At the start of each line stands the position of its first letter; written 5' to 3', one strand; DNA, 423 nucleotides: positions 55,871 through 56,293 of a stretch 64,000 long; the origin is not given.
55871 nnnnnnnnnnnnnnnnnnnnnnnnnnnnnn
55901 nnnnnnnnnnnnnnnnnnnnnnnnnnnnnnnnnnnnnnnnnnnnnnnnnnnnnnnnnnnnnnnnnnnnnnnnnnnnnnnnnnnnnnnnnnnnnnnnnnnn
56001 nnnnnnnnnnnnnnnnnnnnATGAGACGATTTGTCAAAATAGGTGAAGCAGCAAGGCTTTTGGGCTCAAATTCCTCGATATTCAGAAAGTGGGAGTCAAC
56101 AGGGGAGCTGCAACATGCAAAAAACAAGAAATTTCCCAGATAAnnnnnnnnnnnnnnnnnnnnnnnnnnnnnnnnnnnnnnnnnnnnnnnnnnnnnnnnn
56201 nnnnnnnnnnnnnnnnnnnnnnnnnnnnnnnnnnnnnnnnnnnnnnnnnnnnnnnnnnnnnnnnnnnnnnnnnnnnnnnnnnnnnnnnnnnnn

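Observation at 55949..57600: Small island between comM and acpP: excisionase-type HTH remnant plus two repeat-containing small membrane proteins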

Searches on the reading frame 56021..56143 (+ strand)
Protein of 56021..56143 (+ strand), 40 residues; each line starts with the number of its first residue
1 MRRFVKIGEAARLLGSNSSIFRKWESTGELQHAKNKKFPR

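Call 4: search_protein_families(library=pfam, proteins=[window:56021-56143:+], max_evalue=1)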
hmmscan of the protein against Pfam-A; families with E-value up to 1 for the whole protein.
window:56021-56143:+ (40 aa): 2 families
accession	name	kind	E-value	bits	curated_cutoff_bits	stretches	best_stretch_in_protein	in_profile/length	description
PF13411.12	MerR_1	-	0.013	16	21.6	1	6-36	2-32/69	MerR HTH family regulatory protein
PF00376.29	MerR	-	0.027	14.7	28.2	1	6-33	1-28/38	MerR family regulatory protein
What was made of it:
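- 56021..56143 (+): Dead 5' stub of an IS607-family tnpA, covering the N-terminal MerR-type HTH. Homology spans 56024-56122. It is not annotated as a CDS in the source record. Pfam MerR_1 E 0.013, below cutoff (call 4).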

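Call 25: search_protein_families(library=ncbifam, proteins=[window:56021-56143:+], max_evalue=1)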
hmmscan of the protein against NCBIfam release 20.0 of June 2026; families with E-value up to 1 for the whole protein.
window:56021-56143:+ (40 aa): 2 families
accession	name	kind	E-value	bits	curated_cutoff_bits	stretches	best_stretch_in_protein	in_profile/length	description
NF010259.0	PRK13705.1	equivalog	0.04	12.9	725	1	3-35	38-70/388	plasmid-partitioning protein SopA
TIGR03830.1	CxxCG_CxxCG_HTH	subfamily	0.14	11.9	61.8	1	8-34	82-108/127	type II TA system antitoxin MqsA family protein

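Call 26: search_protein_families(library=phrogs, proteins=[window:56021-56143:+], max_evalue=1)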
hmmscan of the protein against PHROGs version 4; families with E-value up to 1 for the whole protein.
window:56021-56143:+ (40 aa): 4 families
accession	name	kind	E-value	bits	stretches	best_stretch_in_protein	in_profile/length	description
phrog_6620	-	integration and excision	0.044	14.3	1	5-36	2-33/201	transposase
phrog_66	-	integration and excision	0.055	14.1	1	1-31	90-121/412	excisionase and transcriptional regulator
phrog_2474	-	transcription regulation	0.21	12.5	1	4-34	48-78/118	MerR-like transcriptional regulator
phrog_2907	-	integration and excision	0.26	12.7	1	6-35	8-37/117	excisionase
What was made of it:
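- On Phage excisionase (Xis / AlpA, HTH_17): PHROG excisionase families scored E 0.055 and 0.26, no better than the transposase phrog_6620 at E 0.044 (call 26).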

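Call 27: search_solved_structures(query=window:56021-56143:+, max_evalue=10, show_alignments=3)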
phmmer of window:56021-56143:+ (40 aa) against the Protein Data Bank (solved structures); distinct sequences matched with E-value up to 10: 0.
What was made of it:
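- The stub's Pfam and PHROG scores are below threshold (calls 4, 26), and no PDB chain matched (call 27).
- Tried and rejected: A PDB sequence search with the 40-aa ORF found no hit (call 27).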

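Call 33: search_dna_similar(query=window:56021-56143:+, collection=plasmids, mode=protein, max_evalue=10, max_rows=25)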
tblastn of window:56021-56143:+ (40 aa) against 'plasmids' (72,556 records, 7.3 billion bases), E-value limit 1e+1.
Records with a match: 93; places in all: 101; records where one place covers at least 80% of the query: 57.
Best place of each record, by identity: 60-80% 2; <60% 91.
By first word of the organism name: Staphylococcus 30; Lactobacillus 9; Rhizobium 8; Agrobacterium 6; Xanthomonas 5; Ralstonia 5; Shinella 5; Pseudomonas 4; Sinorhizobium 3; Paraburkholderia 2; and 16 more.
By predicted mobility (MOB-suite, as given by PLSDB): conjugative 48; non-mobilizable 42; mobilizable 3.
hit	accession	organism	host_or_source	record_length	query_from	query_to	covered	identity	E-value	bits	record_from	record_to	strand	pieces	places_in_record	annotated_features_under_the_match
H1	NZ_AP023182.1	Paraburkholderia sp. PGU19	Physopelta gutta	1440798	2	34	83%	63.6%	8e-5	44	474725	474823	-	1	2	record has no annotation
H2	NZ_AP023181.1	Paraburkholderia sp. PGU19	Physopelta gutta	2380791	2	34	83%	63.6%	2e-4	43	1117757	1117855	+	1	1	none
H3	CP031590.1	Marinibacterium anthonyi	Isolate culture,marine surface water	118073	1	29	73%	58.6%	1e+0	32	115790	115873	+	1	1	repA_4: Plasmid partitioning protein RepA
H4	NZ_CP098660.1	Staphylococcus capitis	Homo sapiens,single cell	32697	1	37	93%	45.9%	1e-1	35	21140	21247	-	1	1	MerR family transcriptional regulator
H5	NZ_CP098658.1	Staphylococcus capitis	Homo sapiens,single cell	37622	1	37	93%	45.9%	1e-1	35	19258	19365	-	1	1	MerR family transcriptional regulator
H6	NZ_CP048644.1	Staphylococcus aureus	Homo sapiens,blood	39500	1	37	93%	45.9%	1e-1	35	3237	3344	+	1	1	MerR family transcriptional regulator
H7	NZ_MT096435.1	Staphylococcus capitis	-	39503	1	37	93%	45.9%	1e-1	35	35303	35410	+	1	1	MerR family transcriptional regulator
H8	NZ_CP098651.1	Staphylococcus haemolyticus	Homo sapiens,single cell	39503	1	37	93%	45.9%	1e-1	35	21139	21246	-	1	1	MerR family transcriptional regulator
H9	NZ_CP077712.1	Staphylococcus capitis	Homo sapiens,blood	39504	1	37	93%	45.9%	1e-1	35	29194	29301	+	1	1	MerR family transcriptional regulator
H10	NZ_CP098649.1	Staphylococcus haemolyticus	Homo sapiens,single cell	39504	1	37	93%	45.9%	1e-1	35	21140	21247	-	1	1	MerR family transcriptional regulator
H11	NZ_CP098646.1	Staphylococcus capitis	Homo sapiens,single cell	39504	1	37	93%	45.9%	1e-1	35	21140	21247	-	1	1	MerR family transcriptional regulator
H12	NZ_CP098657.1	Staphylococcus capitis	Homo sapiens,single cell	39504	1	37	93%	45.9%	1e-1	35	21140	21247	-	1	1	MerR family transcriptional regulator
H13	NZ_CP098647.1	Staphylococcus haemolyticus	Homo sapiens,single cell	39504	1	37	93%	45.9%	1e-1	35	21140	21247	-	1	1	MerR family transcriptional regulator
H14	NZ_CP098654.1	Staphylococcus capitis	Homo sapiens,single cell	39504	1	37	93%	45.9%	1e-1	35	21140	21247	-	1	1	MerR family transcriptional regulator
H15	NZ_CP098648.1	Staphylococcus capitis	Homo sapiens,single cell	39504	1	37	93%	45.9%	1e-1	35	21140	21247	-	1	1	MerR family transcriptional regulator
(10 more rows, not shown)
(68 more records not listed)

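Call 34: get_annotated_region(hit=H2, flank=3000)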
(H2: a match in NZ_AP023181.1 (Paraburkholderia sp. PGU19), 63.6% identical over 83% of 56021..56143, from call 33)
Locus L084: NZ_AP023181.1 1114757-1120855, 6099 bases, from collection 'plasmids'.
description: Paraburkholderia sp. PGU19 plasmid PPGU19_p1, complete sequence
organism: Paraburkholderia sp. PGU19 (NCBI taxid 2735434)
taxonomy: Bacteria; Pseudomonadota; Betaproteobacteria; Burkholderiales; Burkholderiaceae; Paraburkholderia; Paraburkholderia sp. PGU19
host: -; source: Physopelta gutta; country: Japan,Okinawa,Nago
typing (MOB-suite, as given by PLSDB): mobilizable; relaxase MOBP,MOBP
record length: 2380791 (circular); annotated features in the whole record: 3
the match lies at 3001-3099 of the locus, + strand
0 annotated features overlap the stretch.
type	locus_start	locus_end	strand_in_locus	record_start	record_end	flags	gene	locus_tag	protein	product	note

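Call 35: get_annotated_region(hit=H1, flank=3000)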
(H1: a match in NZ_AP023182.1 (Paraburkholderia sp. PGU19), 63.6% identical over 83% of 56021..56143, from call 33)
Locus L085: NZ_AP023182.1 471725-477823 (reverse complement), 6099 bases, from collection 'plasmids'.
description: Paraburkholderia sp. PGU19 plasmid PPGU19_p2, complete sequence
organism: Paraburkholderia sp. PGU19 (NCBI taxid 2735434)
taxonomy: Bacteria; Pseudomonadota; Betaproteobacteria; Burkholderiales; Burkholderiaceae; Paraburkholderia; Paraburkholderia sp. PGU19
host: -; source: Physopelta gutta; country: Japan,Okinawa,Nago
typing (MOB-suite, as given by PLSDB): non-mobilizable
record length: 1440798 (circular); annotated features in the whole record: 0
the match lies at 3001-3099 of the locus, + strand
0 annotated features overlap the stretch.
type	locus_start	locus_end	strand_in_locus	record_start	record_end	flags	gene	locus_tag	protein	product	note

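Call 52: search_protein_families(library=ncbifam, proteins=[L084:2995-3600:+, L084:3597-4805:+], max_evalue=0.00001)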
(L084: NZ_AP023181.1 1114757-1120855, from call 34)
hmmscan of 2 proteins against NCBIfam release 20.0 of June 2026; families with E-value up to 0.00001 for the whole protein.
L084:2995-3600:+ (201 aa): 3 families
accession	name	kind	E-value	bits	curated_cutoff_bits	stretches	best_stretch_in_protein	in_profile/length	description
NF033518.0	transpos_IS607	equivalog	2.2e-63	213.2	110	1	10-190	2-187/187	IS607 family transposase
NF041201.1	recomb_XisF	equivalog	5e-12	45.5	375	1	60-191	2-134/465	fdxN element excision recombinase XisF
NF049883.1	resolv_YneB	equivalog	5.7e-10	39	175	1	60-177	3-123/211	YneB family resolvase-like protein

L084:3597-4805:+ (402 aa): 6 families
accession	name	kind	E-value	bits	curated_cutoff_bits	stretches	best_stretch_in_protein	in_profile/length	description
NF038281.1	IS200_TnpB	exception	2e-91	306.8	425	1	4-366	3-360/360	IS200/IS605 family element RNA-guided endonuclease TnpB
NF040570.1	guided_TnpB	subfamily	7.9e-88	295.3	100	1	6-363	2-388/389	RNA-guided endonuclease TnpB family protein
NF038280.1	IS607_TnpB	exception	1.2e-77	261.7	350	1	2-381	3-403/431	IS607 family element RNA-guided endonuclease TnpB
NF038192.1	V_cas_c2c8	exception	1e-26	94.1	350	1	97-283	174-384/457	type V CRISPR-associated protein C2c8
NF049972.1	CRISPR_Cas12f2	exception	4.6e-15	55.4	450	1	165-366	308-520/524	type V CRISPR-associated effector Cas12f2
TIGR01766.2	TIGR01766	domain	2.3e-10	40.8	32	1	251-323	3-82/82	IS200/IS605 family accessory protein TnpB-related protein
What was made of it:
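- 56021..56143 (+): That protein scores 213 bits on NF033518, IS607 family transposase (cutoff 110), and is followed by TnpB (call 52).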

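Call 53: search_dna_similar(query=window:56021-56143:+, collection=phages, mode=protein, max_evalue=10, max_rows=12)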
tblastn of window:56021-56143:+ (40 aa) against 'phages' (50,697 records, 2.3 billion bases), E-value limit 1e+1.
Records with a match: 31; places in all: 31; records where one place covers at least 80% of the query: 0.
Best place of each record, by identity: <60% 31.
By first word of the organism name: Mycobacterium 18; Microcystis 8; Nodularia 4; Cyanophage 1.
By host as written in the record: Mycobacterium smegmatis mc2 155 7; Mycobacterium smegmatis mc#155 6; Microcystis aeruginosa FACHB524 4; Nodularia spumigena KAC65 4; Mycobacterium smegmatis mc2155 3; - 2; Microcystis aeruginosa 2; Mycolicibacterium smegmatis 2; and 1 more.
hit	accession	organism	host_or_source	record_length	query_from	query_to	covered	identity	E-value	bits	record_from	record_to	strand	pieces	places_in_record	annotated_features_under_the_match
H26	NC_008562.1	Microcystis phage LMM01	-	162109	5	30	65%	50.0%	3e+0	29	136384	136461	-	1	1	transposase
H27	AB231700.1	Microcystis phage LMM01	-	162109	5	30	65%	50.0%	3e+0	29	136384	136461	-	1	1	putative site-specific integrase-resolvase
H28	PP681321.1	Microcystis phage MaMV-CH01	Microcystis aeruginosa FACHB524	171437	5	30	65%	50.0%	4e+0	29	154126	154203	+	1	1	hypothetical protein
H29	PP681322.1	Microcystis phage MaMV-CH02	Microcystis aeruginosa FACHB524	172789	5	30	65%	50.0%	4e+0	29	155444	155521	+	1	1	hypothetical protein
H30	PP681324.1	Microcystis phage MaMV-DL02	Microcystis aeruginosa FACHB524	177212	5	30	65%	50.0%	4e+0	29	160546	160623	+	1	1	hypothetical protein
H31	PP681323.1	Microcystis phage MaMV-DL01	Microcystis aeruginosa FACHB524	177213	5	30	65%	50.0%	4e+0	29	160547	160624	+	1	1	hypothetical protein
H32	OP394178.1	Cyanophage MaMV-DH01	Cyanobacteria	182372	5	30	65%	50.0%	4e+0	29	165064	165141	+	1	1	none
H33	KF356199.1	Microcystis phage MaMV-DC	Microcystis aeruginosa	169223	5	30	65%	50.0%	7e+0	28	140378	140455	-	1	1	none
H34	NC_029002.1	Microcystis phage MaMV-DC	Microcystis aeruginosa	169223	5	30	65%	50.0%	7e+0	28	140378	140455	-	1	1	none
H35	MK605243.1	Nodularia phage vB_NspS-kac65v161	Nodularia spumigena KAC65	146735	5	30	65%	46.2%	5e+0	29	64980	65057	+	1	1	IS607 family transposase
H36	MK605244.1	Nodularia phage vB_NspS-kac65v162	Nodularia spumigena KAC65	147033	5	30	65%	46.2%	5e+0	29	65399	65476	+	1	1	IS607 family transposase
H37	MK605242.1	Nodularia phage vB_NspS-kac65v151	Nodularia spumigena KAC65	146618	5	30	65%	46.2%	6e+0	29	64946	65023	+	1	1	IS607 family transposase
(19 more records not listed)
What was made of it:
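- Even the weak phage hits are IS607 transposases (call 53).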

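Call 83: search_protein_families(library=padloc, proteins=[P0125, window:56021-56143:+], max_evalue=0.1)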
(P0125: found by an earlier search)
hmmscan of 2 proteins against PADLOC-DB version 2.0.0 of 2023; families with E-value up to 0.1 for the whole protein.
P0125 (214 aa): 0 families

window:56021-56143:+ (40 aa): 1 family
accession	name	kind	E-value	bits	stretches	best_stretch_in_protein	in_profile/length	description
PDLC03348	MTase_II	-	0.048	10.1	1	3-33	9-39/727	Type II methyltransferase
